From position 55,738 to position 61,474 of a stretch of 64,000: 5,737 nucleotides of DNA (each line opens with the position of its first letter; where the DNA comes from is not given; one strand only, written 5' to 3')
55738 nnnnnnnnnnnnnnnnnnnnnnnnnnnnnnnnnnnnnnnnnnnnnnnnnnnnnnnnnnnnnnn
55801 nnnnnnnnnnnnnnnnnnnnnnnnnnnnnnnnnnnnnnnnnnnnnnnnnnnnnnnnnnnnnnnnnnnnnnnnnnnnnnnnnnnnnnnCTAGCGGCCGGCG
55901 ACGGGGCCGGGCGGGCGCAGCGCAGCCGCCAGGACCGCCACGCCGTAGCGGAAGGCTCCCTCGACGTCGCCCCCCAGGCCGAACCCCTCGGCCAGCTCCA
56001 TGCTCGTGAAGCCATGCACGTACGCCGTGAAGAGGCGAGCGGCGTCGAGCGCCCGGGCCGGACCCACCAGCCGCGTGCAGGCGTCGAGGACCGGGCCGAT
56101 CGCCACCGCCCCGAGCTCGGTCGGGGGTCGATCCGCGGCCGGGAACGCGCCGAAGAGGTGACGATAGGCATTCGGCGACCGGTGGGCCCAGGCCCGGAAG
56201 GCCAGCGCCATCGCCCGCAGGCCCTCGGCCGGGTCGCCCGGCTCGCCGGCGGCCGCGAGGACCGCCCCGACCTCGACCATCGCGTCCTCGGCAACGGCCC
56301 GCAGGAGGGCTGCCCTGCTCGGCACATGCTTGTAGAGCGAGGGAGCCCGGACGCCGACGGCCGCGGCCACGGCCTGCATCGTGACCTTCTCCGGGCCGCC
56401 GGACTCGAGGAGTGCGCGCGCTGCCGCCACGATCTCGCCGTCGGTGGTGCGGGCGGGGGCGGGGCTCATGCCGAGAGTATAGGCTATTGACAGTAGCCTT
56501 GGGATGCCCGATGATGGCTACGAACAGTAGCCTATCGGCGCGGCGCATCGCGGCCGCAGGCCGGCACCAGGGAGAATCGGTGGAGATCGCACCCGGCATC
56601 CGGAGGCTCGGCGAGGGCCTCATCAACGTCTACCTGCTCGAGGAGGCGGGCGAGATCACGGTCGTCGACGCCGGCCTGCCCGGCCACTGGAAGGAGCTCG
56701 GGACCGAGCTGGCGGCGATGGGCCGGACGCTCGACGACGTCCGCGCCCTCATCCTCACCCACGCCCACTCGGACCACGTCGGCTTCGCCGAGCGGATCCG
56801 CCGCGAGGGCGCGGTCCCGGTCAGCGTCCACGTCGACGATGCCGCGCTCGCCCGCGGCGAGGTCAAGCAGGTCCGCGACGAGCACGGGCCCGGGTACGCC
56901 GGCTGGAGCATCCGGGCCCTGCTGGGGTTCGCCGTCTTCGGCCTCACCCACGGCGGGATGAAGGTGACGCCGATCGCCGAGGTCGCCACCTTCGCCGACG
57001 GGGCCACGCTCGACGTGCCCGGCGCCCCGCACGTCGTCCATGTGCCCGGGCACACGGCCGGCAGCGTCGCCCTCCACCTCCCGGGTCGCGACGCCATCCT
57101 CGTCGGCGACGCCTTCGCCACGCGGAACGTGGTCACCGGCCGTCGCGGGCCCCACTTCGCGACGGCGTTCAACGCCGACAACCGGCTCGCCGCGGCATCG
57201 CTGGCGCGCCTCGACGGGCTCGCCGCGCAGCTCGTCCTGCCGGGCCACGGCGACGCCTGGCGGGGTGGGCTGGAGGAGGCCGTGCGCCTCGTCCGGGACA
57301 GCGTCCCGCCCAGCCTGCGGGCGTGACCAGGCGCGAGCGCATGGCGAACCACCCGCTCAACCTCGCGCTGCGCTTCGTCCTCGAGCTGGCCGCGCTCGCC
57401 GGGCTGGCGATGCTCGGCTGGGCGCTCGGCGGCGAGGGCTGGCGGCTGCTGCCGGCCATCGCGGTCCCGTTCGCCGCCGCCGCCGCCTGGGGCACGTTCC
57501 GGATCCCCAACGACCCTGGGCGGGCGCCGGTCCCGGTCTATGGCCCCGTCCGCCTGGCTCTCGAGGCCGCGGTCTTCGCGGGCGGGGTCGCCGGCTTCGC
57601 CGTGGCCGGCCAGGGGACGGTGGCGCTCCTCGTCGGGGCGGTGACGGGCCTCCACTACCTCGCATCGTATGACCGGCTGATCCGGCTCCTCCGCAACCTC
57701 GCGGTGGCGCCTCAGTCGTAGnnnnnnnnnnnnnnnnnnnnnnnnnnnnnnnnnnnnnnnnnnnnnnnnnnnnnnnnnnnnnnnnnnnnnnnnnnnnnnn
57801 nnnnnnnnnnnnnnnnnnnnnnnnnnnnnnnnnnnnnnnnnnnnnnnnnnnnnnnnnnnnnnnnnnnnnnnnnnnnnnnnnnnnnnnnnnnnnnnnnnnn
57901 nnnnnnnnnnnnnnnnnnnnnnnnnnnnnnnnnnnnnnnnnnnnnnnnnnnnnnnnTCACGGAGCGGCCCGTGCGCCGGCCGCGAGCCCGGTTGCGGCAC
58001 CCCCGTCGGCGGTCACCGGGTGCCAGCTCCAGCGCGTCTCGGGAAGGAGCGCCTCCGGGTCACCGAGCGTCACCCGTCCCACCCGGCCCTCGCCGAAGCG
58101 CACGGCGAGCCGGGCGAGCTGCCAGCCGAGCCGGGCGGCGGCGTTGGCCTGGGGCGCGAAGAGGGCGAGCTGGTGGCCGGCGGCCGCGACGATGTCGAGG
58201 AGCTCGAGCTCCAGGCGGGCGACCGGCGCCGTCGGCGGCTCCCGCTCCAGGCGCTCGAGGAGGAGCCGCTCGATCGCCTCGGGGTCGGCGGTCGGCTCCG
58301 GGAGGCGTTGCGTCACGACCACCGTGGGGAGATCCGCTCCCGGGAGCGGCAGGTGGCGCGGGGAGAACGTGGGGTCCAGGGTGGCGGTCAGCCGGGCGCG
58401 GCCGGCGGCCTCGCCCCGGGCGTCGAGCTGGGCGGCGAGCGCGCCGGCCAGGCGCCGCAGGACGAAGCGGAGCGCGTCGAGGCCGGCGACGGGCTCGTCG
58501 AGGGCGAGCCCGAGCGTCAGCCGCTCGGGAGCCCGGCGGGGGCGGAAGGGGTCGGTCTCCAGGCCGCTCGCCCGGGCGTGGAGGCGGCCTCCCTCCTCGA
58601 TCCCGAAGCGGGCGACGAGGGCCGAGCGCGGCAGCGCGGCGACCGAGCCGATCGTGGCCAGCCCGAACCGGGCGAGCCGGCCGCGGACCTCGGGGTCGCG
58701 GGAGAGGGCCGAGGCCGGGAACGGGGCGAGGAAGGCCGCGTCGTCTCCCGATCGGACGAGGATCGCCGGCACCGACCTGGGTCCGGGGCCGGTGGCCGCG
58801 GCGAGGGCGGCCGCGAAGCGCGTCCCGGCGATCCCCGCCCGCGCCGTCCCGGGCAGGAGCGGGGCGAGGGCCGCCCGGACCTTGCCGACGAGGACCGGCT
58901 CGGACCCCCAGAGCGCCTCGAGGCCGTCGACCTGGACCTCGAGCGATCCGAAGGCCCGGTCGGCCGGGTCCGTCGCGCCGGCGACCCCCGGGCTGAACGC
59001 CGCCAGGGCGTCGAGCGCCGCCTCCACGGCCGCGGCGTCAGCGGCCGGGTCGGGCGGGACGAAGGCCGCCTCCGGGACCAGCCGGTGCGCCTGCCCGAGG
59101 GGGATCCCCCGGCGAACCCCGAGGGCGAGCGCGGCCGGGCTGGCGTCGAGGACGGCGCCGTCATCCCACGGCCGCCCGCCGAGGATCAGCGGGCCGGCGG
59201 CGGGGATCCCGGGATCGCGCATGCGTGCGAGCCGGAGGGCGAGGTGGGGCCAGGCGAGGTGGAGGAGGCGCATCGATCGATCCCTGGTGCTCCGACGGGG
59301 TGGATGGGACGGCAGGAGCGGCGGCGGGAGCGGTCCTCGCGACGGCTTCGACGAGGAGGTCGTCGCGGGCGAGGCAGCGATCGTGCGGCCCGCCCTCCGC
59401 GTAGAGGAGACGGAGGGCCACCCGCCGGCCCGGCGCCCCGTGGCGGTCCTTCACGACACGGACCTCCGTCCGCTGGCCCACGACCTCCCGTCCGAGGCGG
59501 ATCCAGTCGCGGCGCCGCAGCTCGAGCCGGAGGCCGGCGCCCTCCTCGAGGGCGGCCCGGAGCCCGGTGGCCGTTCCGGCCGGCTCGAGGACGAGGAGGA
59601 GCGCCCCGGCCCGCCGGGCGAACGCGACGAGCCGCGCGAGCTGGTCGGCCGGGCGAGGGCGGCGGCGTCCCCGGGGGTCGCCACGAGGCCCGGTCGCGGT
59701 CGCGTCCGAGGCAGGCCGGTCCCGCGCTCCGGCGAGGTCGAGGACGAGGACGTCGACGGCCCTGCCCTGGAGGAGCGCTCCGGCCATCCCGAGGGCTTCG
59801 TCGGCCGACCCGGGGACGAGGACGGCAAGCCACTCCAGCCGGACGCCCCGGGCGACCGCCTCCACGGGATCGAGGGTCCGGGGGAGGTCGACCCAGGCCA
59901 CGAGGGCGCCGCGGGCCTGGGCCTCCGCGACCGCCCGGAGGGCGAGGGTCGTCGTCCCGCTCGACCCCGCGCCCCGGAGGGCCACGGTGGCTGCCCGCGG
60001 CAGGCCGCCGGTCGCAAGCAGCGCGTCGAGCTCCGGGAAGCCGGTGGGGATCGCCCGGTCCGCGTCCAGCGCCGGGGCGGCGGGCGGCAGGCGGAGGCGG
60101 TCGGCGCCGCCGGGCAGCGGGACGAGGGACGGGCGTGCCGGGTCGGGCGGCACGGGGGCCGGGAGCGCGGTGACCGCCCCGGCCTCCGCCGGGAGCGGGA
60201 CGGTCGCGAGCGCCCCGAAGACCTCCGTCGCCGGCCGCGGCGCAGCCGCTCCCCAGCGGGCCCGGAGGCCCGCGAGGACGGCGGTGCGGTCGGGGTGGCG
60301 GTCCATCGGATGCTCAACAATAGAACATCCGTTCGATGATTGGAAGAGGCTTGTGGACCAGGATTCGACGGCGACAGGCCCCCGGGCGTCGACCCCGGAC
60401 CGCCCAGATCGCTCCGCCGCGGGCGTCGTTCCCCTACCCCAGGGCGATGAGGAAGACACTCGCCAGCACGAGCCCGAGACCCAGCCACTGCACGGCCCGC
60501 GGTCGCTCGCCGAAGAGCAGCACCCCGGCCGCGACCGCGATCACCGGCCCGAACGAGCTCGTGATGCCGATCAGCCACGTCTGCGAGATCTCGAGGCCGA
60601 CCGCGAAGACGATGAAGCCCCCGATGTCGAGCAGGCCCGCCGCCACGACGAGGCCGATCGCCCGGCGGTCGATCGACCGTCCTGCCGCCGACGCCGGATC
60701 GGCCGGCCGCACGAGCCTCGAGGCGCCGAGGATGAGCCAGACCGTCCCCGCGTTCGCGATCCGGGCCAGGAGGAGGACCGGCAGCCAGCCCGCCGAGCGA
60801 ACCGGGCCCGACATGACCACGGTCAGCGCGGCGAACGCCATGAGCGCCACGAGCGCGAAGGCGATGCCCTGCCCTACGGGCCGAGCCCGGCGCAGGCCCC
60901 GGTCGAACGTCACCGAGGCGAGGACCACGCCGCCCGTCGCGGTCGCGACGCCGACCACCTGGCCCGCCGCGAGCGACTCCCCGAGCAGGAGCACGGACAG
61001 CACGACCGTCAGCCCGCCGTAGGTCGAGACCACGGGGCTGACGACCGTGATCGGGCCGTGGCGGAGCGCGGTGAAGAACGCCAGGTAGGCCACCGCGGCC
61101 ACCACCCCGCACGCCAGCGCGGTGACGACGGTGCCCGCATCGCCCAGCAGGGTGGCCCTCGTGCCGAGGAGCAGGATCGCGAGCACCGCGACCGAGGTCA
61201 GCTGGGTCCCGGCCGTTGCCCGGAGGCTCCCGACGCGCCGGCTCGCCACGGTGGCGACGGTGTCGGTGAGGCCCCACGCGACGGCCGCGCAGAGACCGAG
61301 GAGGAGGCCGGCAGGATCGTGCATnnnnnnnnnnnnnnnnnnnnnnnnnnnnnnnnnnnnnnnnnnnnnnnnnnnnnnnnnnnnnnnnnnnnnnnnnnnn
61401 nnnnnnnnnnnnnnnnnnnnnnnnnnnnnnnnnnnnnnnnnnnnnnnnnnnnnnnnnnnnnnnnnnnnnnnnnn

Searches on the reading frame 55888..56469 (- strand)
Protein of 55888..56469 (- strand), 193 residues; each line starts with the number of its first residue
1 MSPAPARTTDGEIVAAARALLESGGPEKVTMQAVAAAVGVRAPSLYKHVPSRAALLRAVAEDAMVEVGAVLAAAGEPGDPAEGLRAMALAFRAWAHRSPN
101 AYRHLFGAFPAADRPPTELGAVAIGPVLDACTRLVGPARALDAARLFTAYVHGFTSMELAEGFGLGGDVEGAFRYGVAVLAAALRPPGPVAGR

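Call 46: search_protein_families(library=pfam, proteins=[window:55888-56469:-], max_evalue=0.0001)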
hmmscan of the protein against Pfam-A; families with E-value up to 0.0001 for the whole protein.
window:55888-56469:- (193 aa): 2 families
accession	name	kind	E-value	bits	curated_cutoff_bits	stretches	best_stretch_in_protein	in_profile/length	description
PF13305.11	TetR_C_33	-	2.9e-15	57.2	26.8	1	84-179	1-102/103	Tetracyclin repressor-like, C-terminal domain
PF00440.29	TetR_N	-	1.2e-11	44.6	24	1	13-59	1-47/47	Bacterial regulatory proteins, tetR family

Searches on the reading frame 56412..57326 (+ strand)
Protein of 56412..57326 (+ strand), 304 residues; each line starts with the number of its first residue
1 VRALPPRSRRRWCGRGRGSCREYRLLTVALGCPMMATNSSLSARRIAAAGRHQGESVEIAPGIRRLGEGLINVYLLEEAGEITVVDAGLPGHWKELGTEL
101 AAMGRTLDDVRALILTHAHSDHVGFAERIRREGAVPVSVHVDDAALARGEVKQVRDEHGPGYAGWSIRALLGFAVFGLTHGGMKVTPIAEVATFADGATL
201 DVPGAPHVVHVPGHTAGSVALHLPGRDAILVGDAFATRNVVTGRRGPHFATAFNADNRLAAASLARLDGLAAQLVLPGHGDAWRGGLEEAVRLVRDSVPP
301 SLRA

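Call 46: search_protein_families(library=pfam, proteins=[window:56412-57326:+], max_evalue=0.0001)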
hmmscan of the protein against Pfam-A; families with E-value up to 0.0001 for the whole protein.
window:56412-57326:+ (304 aa): 1 family
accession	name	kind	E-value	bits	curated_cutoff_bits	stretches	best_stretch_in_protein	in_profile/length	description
PF00753.33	Lactamase_B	-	1.2e-25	91.1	22.7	1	67-279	2-196/196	Metallo-beta-lactamase superfamily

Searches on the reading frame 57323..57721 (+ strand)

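Call 46: search_protein_families(library=pfam, proteins=[window:57323-57721:+], max_evalue=0.0001)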
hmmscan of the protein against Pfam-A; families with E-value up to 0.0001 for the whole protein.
window:57323-57721:+ (132 aa): 1 family
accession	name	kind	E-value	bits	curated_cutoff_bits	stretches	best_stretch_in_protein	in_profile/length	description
PF10823.13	DUF2568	-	3.7e-21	75.6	24.2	1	15-107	1-90/92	Protein of unknown function (DUF2568)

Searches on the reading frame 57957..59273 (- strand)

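Call 46: search_protein_families(library=pfam, proteins=[window:57957-59273:-], max_evalue=0.0001)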
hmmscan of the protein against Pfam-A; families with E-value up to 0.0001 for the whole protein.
window:57957-59273:- (438 aa): 2 families
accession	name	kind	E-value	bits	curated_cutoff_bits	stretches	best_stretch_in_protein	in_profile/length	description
PF00817.25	IMS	-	1.4e-11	45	23.2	1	16-159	11-147/148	impB/mucB/samB family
PF11799.13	IMS_C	-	1.1e-06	29.4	20.7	1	258-371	10-109/109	impB/mucB/samB family C-terminal domain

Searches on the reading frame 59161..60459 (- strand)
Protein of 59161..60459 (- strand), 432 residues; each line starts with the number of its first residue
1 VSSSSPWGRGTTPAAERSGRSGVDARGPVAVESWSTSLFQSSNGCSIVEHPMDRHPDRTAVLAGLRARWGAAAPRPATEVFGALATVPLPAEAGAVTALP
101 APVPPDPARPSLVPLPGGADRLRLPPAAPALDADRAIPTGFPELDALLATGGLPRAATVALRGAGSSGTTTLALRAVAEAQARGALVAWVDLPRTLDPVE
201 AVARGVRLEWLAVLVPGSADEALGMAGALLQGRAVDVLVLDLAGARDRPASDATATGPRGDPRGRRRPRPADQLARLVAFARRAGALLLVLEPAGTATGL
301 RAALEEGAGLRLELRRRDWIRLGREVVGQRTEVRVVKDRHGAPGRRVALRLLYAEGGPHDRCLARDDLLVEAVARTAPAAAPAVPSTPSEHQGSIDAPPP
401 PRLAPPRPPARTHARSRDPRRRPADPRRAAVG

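Call 46: search_protein_families(library=pfam, proteins=[window:59161-60459:-], max_evalue=0.0001)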
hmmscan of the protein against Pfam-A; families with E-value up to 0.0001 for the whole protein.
window:59161-60459:- (432 aa): 1 family
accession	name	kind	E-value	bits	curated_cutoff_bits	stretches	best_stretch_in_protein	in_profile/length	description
PF00154.27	RecA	-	6e-28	98.5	27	2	136-244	32-140/262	recA bacterial DNA recombination protein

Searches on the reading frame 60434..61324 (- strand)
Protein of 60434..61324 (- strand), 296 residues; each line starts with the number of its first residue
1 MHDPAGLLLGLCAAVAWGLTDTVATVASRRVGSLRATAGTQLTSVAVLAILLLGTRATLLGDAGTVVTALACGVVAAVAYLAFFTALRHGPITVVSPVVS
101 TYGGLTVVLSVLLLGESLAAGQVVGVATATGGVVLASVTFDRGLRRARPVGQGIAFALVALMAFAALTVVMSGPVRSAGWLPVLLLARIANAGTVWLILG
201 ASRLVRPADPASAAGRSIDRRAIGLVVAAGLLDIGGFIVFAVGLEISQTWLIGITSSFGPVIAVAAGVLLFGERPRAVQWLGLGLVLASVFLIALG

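Call 4: search_protein_families(library=pfam, proteins=[window:60434-61324:-], max_evalue=1)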
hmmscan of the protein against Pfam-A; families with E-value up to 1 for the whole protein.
window:60434-61324:- (296 aa): 6 families
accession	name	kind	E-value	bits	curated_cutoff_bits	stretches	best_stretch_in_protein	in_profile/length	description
PF00892.27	EamA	-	1.1e-26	94.2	28.2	2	6-137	3-134/135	EamA-like transporter family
PF00893.25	Multi_Drug_Res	-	0.026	15.5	23.7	1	256-286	63-93/93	Small Multidrug Resistance protein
PF10639.15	TMEM234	-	0.034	14.7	30.1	1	12-135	3-111/113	Putative transmembrane family 234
PF24124.1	YphA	-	0.047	13.8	28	1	43-168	51-174/198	YphA-like integral membrane protein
PF03151.22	TPT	-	0.24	11.2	30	1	43-139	40-138/291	Triose-phosphate Transporter family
PF22137.1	T6SS_Tle1-like_C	-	0.41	10.5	34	1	118-136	258-276/353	T6SS, Phospholipase effector Tle1-like, C-terminal domain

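Call 5: search_protein_families(library=ncbifam, proteins=[window:60434-61324:-], max_evalue=1)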
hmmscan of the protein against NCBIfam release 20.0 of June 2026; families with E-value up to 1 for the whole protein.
window:60434-61324:- (296 aa): 7 families
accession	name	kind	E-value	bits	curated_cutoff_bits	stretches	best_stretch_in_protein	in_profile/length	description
TIGR03340.1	phn_DUF6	hypoth_equivalog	9.1e-07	28.8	288.15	2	69-170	65-162/281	phosphonate utilization associated putative membrane protein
TIGR00950.1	2A78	equivalog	1.3e-06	28.1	230.2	1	17-290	1-263/264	carboxylate/amino acid/amine transporter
NF008676.0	PRK11689.1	equivalog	1e-05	24.8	194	2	3-138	156-289/297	aromatic amino acid DMT transporter YddG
NF008523.0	PRK11453.1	equivalog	0.00013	21.7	472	1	8-293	7-285/299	O-acetylserine/cysteine exporter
NF050091.1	ArAmAcExpYddG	equivalog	0.0015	18.1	300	1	7-285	7-274/285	aromatic amino acid exporter YddG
NF007934.1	PRK10650.1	equivalog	0.018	15.6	103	1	243-295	58-108/109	multidrug/spermidine efflux SMR transporter subunit MdtI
TIGR00688.1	rarD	equivalog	0.37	10.2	130.15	0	258-290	105-137/256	EamA family transporter RarD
